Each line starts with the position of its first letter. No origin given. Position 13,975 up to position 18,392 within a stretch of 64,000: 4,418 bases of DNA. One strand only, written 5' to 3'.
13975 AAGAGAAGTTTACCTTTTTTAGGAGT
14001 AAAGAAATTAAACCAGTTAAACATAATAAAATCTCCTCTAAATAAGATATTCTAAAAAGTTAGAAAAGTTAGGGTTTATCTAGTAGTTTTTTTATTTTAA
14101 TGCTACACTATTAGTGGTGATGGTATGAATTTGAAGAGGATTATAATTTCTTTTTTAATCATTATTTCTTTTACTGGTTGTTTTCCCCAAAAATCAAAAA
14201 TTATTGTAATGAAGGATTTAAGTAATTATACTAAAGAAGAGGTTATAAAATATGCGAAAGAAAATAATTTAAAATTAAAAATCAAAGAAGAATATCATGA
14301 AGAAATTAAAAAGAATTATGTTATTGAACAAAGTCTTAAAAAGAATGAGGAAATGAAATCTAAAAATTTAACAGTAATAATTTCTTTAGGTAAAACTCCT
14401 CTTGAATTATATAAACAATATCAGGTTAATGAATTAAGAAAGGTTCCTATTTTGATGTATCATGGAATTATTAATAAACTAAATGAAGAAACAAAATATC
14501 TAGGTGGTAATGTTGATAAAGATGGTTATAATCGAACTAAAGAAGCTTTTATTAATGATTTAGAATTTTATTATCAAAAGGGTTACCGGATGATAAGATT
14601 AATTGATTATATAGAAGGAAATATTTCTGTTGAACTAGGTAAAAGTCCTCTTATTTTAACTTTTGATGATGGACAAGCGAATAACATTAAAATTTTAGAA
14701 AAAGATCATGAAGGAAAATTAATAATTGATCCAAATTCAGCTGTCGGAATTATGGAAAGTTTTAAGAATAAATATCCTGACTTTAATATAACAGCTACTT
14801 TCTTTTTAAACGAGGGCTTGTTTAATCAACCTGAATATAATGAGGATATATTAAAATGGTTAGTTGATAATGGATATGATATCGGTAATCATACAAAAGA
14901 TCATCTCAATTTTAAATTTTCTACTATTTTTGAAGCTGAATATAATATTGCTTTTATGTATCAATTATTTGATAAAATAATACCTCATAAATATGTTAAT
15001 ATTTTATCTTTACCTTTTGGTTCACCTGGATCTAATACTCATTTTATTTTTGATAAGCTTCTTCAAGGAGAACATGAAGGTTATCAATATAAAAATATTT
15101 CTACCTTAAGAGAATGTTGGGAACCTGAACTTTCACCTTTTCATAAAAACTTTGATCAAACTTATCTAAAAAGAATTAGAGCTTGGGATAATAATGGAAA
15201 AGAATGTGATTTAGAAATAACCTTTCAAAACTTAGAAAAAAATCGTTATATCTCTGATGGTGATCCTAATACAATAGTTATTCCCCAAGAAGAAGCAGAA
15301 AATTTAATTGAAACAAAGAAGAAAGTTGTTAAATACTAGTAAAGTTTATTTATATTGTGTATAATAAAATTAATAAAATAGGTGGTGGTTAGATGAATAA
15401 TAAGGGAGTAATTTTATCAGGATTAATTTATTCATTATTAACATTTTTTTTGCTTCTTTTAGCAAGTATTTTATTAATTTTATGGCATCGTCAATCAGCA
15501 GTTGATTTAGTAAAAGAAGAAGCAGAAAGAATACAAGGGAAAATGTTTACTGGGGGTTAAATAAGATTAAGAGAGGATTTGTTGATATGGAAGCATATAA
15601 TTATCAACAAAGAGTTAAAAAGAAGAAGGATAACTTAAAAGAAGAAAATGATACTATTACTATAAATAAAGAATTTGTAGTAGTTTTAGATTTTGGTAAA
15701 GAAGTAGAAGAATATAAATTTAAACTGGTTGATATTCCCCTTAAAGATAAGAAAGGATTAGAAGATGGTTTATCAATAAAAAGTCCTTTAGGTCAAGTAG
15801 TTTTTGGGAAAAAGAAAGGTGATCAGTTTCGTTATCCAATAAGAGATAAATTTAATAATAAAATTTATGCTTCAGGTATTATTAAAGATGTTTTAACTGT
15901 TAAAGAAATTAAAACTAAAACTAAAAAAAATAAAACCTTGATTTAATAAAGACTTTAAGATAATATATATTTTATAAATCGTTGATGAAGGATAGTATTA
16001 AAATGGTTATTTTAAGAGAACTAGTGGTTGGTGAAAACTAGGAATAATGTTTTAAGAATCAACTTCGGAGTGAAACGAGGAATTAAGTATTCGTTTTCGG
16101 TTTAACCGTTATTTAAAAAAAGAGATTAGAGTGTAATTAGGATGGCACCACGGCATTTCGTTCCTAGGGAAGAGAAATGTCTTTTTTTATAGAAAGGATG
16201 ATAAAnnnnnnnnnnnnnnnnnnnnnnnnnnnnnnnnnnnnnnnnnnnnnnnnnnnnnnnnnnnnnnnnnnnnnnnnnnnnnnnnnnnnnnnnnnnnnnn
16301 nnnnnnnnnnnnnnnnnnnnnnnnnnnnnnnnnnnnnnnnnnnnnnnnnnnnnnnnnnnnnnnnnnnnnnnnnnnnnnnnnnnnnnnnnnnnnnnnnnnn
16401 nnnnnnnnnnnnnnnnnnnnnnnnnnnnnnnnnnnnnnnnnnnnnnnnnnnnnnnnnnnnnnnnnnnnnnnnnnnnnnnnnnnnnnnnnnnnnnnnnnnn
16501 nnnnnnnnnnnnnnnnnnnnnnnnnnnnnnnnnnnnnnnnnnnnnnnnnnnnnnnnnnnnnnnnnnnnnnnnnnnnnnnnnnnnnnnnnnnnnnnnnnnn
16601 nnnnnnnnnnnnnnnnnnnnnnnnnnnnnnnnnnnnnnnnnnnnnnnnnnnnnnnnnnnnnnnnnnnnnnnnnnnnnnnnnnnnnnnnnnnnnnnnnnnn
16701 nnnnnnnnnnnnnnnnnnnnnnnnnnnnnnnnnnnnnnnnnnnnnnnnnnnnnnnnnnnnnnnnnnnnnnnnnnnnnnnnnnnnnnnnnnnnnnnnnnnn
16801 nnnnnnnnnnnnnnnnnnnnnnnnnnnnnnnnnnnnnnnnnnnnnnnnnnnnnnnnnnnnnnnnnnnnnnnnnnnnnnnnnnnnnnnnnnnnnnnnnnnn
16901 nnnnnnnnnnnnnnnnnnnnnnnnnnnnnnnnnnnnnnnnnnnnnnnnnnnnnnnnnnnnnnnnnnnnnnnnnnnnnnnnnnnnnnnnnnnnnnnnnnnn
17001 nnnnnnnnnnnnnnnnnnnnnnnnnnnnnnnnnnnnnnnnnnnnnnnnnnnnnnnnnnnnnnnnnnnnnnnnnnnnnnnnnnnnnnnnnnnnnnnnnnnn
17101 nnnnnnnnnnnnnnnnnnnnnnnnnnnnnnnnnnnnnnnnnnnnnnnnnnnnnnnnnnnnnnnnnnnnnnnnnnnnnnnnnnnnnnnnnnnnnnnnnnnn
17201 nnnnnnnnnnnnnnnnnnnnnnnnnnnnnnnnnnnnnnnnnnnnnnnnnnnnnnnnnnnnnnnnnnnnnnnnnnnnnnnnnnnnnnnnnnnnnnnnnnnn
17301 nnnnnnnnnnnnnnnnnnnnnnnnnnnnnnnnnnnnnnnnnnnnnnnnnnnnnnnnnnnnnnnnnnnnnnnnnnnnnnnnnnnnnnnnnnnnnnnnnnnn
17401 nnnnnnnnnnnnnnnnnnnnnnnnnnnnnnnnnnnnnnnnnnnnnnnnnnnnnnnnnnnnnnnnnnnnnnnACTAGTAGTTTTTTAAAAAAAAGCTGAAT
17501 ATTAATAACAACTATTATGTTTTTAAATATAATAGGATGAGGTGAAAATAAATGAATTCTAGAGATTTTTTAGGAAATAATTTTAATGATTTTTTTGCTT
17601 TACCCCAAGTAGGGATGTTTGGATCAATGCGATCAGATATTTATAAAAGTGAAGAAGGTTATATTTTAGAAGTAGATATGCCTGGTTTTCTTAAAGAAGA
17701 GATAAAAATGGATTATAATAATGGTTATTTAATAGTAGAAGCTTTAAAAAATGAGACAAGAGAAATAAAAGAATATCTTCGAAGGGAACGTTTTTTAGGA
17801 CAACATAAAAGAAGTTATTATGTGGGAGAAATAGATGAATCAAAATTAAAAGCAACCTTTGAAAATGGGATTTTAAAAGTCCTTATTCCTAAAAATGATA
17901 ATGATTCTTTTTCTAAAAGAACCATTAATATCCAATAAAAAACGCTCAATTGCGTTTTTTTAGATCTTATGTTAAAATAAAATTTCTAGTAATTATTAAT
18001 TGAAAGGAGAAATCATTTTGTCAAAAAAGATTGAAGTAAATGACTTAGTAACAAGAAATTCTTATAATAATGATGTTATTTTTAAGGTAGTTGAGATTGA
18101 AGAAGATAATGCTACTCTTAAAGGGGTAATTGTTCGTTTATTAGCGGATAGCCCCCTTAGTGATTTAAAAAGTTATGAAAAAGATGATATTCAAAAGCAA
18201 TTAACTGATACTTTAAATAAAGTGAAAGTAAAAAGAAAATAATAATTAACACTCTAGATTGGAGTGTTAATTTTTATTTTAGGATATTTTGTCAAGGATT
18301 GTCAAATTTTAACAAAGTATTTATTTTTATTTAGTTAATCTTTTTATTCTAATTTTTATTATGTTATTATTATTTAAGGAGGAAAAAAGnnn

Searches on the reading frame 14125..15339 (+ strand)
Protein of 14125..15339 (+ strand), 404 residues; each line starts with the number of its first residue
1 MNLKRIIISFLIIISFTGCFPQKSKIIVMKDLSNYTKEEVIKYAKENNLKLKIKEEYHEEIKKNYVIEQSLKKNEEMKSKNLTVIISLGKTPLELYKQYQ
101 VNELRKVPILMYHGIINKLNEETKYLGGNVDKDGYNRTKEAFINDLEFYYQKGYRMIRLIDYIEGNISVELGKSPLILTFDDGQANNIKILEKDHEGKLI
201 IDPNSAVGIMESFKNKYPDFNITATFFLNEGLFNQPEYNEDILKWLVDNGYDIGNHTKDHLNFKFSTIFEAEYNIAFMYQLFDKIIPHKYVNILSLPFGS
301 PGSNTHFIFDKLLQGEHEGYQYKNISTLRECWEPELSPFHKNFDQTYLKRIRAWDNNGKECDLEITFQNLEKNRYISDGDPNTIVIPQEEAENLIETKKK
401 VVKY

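Call 11: search_protein_families(library=pfam, proteins=[window:14125-15339:+], max_evalue=0.0001)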
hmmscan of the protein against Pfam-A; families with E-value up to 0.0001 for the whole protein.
window:14125-15339:+ (404 aa): 2 families
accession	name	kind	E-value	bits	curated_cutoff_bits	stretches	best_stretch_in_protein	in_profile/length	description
PF01522.26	Polysacc_deac_1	-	4.2e-10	40.1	23.1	1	172-305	5-112/124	Polysaccharide deacetylase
PF03793.24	PASTA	-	2.2e-08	34.4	23.2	1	28-89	2-63/64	PASTA domain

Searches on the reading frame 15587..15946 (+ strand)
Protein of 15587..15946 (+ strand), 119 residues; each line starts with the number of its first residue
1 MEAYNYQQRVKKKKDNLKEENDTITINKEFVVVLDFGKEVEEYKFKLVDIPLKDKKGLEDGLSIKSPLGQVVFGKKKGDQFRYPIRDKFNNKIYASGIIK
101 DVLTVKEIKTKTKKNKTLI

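Call 11: search_protein_families(library=pfam, proteins=[window:15587-15946:+], max_evalue=0.0001)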
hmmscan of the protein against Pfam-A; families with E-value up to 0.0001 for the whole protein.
window:15587-15946:+ (119 aa): 1 family
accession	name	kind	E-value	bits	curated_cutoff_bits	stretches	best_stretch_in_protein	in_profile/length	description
PF01272.25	GreA_GreB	-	7e-06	26.4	26.9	1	22-87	4-65/77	Transcription elongation factor, GreA/GreB, C-term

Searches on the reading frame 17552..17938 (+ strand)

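Call 3: search_protein_families(library=pfam, proteins=[window:17552-17938:+], max_evalue=0.01)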
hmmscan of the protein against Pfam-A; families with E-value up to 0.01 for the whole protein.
window:17552-17938:+ (128 aa): 2 families
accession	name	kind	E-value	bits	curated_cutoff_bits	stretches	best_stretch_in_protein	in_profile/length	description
PF00011.27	HSP20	-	4e-18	65.8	20.8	1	29-128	1-102/102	Hsp20/alpha crystallin family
PF17886.7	ArsA_HSP20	-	0.0012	18.8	22.5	0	35-72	2-38/63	HSP20-like domain found in ArsA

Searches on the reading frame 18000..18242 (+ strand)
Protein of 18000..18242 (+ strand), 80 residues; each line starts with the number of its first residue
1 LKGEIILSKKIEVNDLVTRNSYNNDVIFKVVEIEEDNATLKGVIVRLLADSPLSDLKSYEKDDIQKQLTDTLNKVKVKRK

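Call 3: search_protein_families(library=pfam, proteins=[window:18000-18242:+], max_evalue=0.01)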
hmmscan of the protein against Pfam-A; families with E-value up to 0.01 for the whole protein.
window:18000-18242:+ (80 aa): 1 family
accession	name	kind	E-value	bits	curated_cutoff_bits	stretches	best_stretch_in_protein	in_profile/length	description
PF05582.17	Peptidase_U57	-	1.2e-14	54.8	25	1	13-76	2-69/280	YabG peptidase U57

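Call 4: search_protein_families(library=ncbifam, proteins=[window:18000-18242:+], max_evalue=0.01)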
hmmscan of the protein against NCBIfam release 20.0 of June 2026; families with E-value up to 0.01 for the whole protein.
window:18000-18242:+ (80 aa): 1 family
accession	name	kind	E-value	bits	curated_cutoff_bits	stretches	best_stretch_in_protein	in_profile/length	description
TIGR02855.1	spore_yabG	equivalog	5.9e-13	48.7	270.4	1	13-71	2-64/283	sporulation peptidase YabG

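Call 59: search_protein_representatives(protein=window:18018-18239:+)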
Query: 74 residues. Proteins with E-value up to 0.001 (for the whole library): 415; up to 1e-10: 14; up to 1e-30: 0. The best 150 are listed.
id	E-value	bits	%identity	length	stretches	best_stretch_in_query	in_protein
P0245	2.3e-19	84.5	65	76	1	6-74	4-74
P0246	1.7e-15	72.3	65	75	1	5-61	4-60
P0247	3.3e-13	65.2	57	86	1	4-66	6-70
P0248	1.9e-12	62.8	55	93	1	4-61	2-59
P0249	3.1e-12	62.1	65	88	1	5-61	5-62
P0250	6.4e-12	61.1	52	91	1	3-60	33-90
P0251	1.0e-11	60.5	54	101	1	6-57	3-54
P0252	1.1e-11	60.4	52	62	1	5-60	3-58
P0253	1.1e-11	60.3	53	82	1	6-66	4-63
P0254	1.4e-11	60.0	61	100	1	6-59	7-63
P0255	2.8e-11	59.1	54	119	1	6-61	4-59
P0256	3.0e-11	59.0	64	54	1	6-55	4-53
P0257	3.5e-11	58.8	58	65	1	6-61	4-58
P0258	1.0e-10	57.3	48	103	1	5-70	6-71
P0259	1.1e-10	57.2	58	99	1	6-55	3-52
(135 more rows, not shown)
